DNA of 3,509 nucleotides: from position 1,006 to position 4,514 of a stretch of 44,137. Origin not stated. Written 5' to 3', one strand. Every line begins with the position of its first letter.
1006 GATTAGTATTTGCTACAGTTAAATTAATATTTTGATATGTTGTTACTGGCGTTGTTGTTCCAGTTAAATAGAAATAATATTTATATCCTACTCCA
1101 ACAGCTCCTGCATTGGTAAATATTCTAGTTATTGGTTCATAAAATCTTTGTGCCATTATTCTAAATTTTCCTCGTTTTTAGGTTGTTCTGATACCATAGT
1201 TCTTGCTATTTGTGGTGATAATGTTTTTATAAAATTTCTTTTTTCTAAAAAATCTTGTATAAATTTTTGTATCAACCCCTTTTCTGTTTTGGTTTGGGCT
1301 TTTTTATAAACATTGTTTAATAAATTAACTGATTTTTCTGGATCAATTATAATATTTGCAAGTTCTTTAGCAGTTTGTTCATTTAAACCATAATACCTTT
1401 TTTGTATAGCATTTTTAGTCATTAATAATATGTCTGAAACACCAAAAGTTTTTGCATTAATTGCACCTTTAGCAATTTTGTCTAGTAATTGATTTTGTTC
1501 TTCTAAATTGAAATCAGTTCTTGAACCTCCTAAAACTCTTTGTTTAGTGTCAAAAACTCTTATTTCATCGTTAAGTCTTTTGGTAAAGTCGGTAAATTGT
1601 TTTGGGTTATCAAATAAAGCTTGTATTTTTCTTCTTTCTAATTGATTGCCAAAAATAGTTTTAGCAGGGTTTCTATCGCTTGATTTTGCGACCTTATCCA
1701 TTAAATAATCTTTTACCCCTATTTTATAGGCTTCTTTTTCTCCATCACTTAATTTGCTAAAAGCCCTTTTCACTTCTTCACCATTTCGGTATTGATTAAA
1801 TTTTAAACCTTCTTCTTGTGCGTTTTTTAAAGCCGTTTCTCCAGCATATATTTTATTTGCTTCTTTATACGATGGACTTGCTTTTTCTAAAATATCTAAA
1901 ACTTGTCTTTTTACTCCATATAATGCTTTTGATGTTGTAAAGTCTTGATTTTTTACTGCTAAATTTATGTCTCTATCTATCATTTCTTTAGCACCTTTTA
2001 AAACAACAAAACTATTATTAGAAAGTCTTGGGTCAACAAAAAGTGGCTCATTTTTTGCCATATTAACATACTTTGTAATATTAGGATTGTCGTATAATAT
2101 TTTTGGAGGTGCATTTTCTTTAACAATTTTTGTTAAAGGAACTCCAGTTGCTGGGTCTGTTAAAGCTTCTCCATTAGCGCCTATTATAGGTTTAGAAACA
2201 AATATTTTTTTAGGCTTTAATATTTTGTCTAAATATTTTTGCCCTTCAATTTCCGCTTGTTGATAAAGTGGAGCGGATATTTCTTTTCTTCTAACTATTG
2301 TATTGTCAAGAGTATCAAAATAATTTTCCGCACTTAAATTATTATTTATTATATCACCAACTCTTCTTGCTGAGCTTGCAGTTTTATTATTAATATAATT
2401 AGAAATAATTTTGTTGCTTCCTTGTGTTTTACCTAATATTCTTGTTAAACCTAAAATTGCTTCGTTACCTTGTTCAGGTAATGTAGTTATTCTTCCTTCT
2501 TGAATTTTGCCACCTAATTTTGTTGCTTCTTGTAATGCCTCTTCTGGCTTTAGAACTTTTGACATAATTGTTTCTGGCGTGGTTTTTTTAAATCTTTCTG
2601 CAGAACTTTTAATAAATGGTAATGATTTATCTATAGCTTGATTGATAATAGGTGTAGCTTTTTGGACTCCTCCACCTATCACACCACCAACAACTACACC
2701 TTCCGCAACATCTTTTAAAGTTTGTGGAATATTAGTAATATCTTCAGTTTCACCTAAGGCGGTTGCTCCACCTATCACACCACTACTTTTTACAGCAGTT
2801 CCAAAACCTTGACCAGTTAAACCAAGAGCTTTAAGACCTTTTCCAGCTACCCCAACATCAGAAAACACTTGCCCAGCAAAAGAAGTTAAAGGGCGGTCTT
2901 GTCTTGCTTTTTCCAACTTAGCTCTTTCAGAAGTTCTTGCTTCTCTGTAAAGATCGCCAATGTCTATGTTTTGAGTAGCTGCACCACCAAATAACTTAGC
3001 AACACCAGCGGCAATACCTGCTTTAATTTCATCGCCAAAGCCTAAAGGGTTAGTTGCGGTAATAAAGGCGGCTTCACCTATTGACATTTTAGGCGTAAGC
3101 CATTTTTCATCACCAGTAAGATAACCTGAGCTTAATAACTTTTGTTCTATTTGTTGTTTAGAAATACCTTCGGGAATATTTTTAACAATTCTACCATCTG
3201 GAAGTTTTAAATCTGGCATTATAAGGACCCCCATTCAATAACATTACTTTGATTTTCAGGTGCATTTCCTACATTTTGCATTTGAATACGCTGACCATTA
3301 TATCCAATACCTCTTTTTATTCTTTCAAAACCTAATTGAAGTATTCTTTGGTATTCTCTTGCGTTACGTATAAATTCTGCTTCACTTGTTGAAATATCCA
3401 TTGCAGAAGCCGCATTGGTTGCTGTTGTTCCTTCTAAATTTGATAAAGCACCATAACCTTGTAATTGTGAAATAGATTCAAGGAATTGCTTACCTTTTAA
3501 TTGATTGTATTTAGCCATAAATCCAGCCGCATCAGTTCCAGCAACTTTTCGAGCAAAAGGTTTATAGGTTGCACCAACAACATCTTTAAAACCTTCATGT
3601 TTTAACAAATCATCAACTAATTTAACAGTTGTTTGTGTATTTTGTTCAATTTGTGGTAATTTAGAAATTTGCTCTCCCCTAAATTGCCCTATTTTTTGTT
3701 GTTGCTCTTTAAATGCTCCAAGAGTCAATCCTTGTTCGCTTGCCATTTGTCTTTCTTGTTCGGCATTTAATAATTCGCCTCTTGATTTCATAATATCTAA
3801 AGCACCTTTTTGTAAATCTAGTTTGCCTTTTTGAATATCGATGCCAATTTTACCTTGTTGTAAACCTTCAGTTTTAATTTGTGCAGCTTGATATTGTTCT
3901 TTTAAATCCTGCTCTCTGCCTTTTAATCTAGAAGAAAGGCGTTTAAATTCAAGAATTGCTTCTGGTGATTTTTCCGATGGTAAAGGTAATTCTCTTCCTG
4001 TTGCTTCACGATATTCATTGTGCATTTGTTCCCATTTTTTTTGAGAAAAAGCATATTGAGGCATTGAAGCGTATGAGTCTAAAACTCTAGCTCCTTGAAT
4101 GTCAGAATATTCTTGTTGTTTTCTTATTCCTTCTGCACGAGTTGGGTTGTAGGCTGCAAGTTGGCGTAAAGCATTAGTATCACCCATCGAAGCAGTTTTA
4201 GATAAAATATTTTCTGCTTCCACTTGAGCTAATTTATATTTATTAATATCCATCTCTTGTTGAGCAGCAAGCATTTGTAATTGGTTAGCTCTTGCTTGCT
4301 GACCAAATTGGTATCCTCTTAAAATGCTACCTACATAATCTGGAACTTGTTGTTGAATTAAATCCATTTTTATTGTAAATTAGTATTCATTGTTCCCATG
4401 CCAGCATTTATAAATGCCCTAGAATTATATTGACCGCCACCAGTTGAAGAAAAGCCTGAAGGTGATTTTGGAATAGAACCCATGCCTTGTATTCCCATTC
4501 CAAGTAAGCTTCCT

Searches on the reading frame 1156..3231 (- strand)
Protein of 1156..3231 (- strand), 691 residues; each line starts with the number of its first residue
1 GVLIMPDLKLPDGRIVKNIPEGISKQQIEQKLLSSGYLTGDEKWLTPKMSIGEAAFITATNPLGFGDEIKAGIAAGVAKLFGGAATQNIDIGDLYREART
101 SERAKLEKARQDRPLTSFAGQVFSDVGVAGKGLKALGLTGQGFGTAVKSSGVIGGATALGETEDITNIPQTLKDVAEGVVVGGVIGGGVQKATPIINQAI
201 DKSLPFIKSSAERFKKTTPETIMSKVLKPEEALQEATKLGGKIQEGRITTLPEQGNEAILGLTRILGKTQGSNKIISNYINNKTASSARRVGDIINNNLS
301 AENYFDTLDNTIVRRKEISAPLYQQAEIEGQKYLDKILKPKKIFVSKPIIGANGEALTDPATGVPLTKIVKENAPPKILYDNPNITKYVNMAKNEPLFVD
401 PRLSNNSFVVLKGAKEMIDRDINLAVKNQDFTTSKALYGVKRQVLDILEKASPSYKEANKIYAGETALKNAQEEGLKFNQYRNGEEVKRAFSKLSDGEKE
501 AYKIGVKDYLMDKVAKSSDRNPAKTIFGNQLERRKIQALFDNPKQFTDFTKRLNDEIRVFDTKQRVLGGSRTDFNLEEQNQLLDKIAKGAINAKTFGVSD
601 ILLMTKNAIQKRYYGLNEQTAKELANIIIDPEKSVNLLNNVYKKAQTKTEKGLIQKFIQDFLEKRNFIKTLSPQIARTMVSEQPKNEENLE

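Call 25: search_protein_families(library=phrogs, proteins=[window:1156-3231:-], max_evalue=0.00001)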
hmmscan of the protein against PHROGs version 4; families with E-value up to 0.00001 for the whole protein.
window:1156-3231:- (691 aa): 1 family
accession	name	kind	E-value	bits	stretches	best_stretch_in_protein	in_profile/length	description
phrog_5880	-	unknown function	1.2e-46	160.7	1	63-659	67-643/661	-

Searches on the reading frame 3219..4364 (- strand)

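Call 25: search_protein_families(library=phrogs, proteins=[window:3219-4364:-], max_evalue=0.00001)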
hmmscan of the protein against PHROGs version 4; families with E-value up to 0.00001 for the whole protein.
window:3219-4364:- (381 aa): 1 family
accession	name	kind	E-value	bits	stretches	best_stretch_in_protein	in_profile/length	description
phrog_2534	-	other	8.5e-18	65.6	1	145-375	195-429/435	released from the phage upon host infection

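Call 96: search_protein_families(library=pfam, proteins=[window:3219-4364:-], max_evalue=0.001)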
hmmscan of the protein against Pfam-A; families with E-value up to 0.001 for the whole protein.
window:3219-4364:- (381 aa): 0 families
